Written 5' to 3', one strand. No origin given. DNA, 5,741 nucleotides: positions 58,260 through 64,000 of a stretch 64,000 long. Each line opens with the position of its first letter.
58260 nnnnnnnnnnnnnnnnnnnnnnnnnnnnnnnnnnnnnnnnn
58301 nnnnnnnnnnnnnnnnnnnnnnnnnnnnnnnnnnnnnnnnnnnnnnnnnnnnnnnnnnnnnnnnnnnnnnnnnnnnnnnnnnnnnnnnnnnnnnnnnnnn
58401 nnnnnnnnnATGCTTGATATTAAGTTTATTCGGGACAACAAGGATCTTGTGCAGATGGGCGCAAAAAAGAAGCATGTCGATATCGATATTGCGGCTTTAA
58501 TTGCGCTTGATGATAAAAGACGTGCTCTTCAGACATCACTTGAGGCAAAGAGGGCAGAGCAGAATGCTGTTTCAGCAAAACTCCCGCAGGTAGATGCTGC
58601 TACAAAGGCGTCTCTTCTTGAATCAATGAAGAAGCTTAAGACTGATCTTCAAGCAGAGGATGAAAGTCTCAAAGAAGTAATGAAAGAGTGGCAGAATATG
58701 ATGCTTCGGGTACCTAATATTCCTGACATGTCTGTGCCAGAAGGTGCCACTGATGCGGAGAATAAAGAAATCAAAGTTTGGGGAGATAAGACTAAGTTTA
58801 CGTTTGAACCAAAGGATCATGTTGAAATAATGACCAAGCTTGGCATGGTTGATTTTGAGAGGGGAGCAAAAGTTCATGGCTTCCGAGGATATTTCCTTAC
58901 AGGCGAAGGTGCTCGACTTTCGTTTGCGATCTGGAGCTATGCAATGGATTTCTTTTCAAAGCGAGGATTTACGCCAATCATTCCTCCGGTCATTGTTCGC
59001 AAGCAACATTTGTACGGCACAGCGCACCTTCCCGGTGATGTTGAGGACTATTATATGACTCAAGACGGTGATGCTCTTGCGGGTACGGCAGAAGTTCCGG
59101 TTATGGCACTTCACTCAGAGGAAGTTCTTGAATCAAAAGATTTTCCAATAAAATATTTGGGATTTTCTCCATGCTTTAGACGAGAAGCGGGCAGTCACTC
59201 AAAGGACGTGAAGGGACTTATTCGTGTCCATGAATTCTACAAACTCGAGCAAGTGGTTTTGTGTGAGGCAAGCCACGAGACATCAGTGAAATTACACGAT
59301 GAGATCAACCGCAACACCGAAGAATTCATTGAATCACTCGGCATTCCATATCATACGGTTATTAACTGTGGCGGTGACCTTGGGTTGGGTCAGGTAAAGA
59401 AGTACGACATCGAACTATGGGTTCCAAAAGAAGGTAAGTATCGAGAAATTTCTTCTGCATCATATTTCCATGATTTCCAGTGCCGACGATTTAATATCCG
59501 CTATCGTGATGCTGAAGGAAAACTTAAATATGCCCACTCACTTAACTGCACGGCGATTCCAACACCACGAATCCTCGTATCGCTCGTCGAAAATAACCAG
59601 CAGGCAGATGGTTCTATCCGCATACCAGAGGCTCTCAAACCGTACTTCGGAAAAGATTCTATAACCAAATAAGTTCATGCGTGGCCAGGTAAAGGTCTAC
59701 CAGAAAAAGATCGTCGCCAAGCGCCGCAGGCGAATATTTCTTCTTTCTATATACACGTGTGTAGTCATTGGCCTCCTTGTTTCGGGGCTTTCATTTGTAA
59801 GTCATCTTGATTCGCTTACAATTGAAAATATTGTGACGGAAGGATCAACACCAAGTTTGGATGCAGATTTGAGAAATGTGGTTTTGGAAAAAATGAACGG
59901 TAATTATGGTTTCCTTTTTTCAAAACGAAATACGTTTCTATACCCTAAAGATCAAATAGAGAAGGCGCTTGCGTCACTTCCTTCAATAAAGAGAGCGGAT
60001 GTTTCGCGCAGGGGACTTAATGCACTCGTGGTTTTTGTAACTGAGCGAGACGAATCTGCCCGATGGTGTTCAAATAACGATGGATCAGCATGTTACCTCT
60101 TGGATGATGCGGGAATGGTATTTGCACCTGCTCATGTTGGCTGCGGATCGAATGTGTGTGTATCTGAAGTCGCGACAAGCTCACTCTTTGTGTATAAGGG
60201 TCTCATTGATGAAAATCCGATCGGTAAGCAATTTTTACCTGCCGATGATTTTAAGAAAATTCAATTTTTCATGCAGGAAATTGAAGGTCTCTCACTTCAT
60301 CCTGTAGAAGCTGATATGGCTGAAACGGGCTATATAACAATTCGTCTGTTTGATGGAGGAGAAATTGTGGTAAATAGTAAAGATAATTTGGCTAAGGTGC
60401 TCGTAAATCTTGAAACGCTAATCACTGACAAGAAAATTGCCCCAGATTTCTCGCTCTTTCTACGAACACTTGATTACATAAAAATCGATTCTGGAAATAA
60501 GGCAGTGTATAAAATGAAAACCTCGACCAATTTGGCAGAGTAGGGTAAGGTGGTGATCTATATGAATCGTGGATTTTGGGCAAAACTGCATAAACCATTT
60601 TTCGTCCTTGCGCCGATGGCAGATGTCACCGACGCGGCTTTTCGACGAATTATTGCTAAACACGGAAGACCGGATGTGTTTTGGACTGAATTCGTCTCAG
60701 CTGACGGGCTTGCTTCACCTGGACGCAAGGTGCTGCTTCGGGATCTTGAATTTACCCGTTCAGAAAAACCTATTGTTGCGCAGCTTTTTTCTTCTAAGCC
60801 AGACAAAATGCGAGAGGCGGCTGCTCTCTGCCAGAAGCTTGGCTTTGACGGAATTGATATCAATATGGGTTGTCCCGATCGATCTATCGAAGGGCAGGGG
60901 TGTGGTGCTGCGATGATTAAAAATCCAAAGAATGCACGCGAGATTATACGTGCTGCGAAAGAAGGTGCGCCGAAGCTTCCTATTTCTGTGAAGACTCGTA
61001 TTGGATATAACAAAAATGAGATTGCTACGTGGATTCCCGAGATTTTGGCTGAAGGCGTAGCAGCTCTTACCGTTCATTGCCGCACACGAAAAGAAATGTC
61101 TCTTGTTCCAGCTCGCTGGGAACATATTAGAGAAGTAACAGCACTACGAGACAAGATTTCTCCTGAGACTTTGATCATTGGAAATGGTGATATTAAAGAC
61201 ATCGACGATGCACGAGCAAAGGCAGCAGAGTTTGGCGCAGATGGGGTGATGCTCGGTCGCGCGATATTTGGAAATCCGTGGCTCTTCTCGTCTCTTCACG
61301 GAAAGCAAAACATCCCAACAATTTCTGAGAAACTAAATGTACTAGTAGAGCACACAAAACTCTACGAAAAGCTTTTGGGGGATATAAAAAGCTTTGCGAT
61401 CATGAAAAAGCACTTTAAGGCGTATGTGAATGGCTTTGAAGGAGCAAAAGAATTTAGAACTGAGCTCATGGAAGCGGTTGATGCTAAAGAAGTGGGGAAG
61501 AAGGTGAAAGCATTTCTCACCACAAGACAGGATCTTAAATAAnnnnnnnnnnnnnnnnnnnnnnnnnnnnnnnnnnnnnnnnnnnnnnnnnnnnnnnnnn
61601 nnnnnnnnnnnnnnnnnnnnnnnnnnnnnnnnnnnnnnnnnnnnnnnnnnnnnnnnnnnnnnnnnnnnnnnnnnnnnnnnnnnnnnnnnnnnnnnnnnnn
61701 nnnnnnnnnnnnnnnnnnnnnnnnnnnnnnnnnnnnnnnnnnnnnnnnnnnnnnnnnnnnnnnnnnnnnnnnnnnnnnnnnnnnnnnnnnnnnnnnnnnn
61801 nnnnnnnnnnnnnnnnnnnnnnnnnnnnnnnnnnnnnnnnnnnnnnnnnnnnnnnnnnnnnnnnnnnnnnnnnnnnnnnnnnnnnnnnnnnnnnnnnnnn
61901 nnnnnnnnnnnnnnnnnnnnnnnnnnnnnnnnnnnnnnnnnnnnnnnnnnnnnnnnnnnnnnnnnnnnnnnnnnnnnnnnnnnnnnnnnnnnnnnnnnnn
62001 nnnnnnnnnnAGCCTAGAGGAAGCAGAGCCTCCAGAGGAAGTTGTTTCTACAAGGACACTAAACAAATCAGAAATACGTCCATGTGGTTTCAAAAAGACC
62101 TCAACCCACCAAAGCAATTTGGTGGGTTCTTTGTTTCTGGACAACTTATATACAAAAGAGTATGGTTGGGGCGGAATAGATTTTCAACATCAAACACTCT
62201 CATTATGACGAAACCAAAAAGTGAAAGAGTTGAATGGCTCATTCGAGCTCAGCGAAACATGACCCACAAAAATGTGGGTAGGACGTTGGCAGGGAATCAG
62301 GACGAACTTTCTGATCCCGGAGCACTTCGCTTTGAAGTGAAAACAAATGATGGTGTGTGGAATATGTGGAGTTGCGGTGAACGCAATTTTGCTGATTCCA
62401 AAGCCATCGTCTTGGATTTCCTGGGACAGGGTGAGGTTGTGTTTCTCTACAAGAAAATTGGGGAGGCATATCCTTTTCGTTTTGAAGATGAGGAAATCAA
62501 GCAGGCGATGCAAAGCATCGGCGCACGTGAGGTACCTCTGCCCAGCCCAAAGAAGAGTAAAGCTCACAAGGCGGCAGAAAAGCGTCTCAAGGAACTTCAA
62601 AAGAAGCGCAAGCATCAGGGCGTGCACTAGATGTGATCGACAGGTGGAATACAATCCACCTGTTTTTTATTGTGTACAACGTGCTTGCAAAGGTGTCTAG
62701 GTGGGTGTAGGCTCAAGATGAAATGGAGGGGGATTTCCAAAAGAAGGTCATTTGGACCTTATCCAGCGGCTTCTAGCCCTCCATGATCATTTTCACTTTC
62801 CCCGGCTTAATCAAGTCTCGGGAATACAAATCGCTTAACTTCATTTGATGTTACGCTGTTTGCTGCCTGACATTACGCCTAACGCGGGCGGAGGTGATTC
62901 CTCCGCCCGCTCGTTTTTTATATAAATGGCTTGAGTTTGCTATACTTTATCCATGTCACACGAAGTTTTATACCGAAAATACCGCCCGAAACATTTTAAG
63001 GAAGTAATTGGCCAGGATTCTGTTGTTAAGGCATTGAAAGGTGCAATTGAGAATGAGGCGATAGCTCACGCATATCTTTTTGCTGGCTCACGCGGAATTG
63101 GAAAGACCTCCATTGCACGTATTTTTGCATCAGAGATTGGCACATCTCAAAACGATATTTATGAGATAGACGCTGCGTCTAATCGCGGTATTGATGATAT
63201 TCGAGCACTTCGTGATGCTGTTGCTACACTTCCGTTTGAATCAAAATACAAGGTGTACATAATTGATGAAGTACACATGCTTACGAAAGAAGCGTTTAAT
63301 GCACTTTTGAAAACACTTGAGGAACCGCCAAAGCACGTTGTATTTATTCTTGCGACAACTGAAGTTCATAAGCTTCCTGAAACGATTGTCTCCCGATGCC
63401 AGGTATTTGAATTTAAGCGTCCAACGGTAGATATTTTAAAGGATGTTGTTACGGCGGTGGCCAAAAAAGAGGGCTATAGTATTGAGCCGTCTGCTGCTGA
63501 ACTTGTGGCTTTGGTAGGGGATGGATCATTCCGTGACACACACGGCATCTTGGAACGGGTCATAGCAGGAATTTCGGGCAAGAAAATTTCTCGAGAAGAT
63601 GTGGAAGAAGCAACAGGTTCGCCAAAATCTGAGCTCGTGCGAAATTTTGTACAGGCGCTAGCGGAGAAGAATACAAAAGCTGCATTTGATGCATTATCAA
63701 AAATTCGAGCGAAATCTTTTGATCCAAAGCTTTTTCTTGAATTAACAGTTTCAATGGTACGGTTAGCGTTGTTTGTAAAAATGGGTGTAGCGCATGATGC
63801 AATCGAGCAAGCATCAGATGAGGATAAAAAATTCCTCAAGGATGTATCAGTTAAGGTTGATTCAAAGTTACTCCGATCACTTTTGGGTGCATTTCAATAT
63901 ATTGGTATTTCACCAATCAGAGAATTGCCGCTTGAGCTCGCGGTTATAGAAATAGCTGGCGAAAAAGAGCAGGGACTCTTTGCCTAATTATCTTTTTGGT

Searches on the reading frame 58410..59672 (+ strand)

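Call 28: search_protein_families(library=pfam, proteins=[window:58410-59672:+], max_evalue=0.001)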
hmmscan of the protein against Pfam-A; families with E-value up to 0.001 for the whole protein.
window:58410-59672:+ (420 aa): 2 families
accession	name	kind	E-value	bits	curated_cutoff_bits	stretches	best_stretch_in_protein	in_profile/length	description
PF00587.30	tRNA-synt_2b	-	1.7e-33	116.6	29.3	1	222-396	12-179/179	tRNA synthetase class II core domain (G, H, P, S and T)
PF02403.27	Seryl_tRNA_N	-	3e-22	79.3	28.2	1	1-105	1-108/108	Seryl-tRNA synthetase N-terminal domain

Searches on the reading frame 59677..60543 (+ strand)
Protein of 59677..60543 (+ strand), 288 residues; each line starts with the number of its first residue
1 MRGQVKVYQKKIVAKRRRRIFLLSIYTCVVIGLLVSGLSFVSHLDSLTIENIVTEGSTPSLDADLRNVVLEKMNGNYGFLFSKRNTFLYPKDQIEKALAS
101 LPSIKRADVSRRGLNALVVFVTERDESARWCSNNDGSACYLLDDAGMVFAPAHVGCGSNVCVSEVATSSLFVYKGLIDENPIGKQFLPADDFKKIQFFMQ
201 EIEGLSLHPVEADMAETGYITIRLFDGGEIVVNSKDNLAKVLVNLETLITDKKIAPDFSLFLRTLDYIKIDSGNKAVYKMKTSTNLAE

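Call 28: search_protein_families(library=pfam, proteins=[window:59677-60543:+], max_evalue=0.001)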
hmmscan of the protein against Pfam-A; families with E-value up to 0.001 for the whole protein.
window:59677-60543:+ (288 aa): 1 family
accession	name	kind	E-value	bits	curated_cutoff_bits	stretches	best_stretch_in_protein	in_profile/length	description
PF08478.15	POTRA_1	-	1.3e-06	29.1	23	1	84-124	29-69/69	POTRA domain, FtsQ-type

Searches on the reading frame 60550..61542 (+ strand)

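Call 28: search_protein_families(library=pfam, proteins=[window:60550-61542:+], max_evalue=0.001)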
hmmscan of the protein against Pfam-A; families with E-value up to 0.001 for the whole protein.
window:60550-61542:+ (330 aa): 2 families
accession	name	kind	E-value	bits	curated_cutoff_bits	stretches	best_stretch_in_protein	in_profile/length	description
PF01207.24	Dus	-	9.2e-70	235.6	20.4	1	20-323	2-307/311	Dihydrouridine synthase (Dus)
PF01180.27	DHO_dh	-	8.6e-05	22.3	27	0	48-250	65-284/291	Dihydroorotate dehydrogenase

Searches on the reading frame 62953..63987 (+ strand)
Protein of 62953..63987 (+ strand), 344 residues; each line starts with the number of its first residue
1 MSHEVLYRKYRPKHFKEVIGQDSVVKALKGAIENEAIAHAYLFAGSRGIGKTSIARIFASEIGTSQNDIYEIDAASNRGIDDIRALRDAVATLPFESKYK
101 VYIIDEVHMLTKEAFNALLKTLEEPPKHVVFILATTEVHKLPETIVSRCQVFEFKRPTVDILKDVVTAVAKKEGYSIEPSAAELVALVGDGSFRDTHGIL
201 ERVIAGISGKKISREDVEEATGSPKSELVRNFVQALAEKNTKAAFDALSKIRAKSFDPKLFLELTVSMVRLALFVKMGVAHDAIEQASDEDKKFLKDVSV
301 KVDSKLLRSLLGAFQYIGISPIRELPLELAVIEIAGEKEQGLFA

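Call 28: search_protein_families(library=pfam, proteins=[window:62953-63987:+], max_evalue=0.001)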
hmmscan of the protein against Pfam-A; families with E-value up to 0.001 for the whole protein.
window:62953-63987:+ (344 aa): 11 families
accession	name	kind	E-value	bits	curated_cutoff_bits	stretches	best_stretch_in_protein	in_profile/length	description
PF13177.12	DNA_pol3_delta2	-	1.6e-36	126.1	27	2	68-156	70-159/161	DNA polymerase III, delta subunit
PF00004.35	AAA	-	1.3e-14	55.2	21.2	1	42-153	2-127/131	ATPase family associated with various cellular activities (AAA)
PF05496.18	RuvB_N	-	1.2e-09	38.5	27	1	11-124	2-110/159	Holliday junction DNA helicase RuvB P-loop domain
PF13401.12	AAA_22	-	2.2e-06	28.4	27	0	54-136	50-123/130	AAA domain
PF13173.12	AAA_14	-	2.5e-06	28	27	1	40-133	4-95/129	AAA domain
PF12169.13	DNA_pol3_gamma3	-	3.6e-05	24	24.4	1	212-334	1-127/143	DNA polymerase III subunits gamma and tau domain III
PF06068.19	TIP49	-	4.4e-05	23.2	23.8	0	101-135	277-310/347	TIP49 P-loop domain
PF07728.20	AAA_5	-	0.00011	22.7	22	0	42-125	3-93/139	AAA domain (dynein-related subfamily)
PF22608.2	DNAX_ATPase_lid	-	0.00031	20.9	27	1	167-205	7-45/49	DNA polymerase III clamp loader subunit, ATPase lid domain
PF13479.12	AAA_24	-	0.00046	20.5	27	0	42-114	6-80/195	AAA domain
PF13191.12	AAA_16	-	0.00081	20.4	32.6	0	18-65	2-51/167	AAA ATPase domain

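Call 72: find_encoding_contigs(protein=window:62953-63987:+, flank=10000, max_places=4)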
Protein window:62953-63987:+ (344 aa): 7 contigs read that carry it; 3 places shown.
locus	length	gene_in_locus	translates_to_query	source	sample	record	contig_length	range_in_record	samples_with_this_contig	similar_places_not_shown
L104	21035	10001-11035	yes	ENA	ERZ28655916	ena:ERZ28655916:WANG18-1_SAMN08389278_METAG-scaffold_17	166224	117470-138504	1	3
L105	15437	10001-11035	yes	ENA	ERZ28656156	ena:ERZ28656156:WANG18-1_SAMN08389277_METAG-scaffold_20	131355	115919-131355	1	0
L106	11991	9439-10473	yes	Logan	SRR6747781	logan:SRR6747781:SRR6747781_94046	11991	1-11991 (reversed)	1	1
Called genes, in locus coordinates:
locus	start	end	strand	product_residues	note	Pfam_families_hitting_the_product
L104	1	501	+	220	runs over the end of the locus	PF00072:Response_reg, PF00196:GerE, PF08281:Sigma70_r4_2 (weak)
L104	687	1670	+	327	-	PF02195:ParB_N, PF17762:HTH_ParB, PF23552:ParB_C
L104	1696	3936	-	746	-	PF01751:Toprim, PF01131:Topoisom_bac, PF01396:Zn_ribbon_Top1, PF13368:Toprim_C_rpt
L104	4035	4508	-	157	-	-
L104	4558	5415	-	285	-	PF02481:DNA_processg_A, PF17782:WHD_DprA (weak)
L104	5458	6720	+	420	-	PF02403:Seryl_tRNA_N, PF00587:tRNA-synt_2b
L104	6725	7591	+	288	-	PF08478:POTRA_1 (weak)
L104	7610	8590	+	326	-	PF01207:Dus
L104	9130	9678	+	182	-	-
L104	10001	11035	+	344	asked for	PF05496:RuvB_N, PF13177:DNA_pol3_delta2 (weak), PF00004:AAA, PF13173:AAA_14 (faint), PF13401:AAA_22 (faint), PF13177:DNA_pol3_delta2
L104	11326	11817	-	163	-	PF09990:DUF2231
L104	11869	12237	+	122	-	PF09966:DUF2200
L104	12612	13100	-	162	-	-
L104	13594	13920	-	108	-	-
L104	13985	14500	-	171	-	PF27709:UCP014422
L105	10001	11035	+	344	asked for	PF05496:RuvB_N, PF13177:DNA_pol3_delta2 (weak), PF00004:AAA, PF13173:AAA_14 (faint), PF13401:AAA_22 (faint), PF13177:DNA_pol3_delta2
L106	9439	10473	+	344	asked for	PF05496:RuvB_N, PF13177:DNA_pol3_delta2 (weak), PF00004:AAA, PF13173:AAA_14 (faint), PF13401:AAA_22 (faint), PF13177:DNA_pol3_delta2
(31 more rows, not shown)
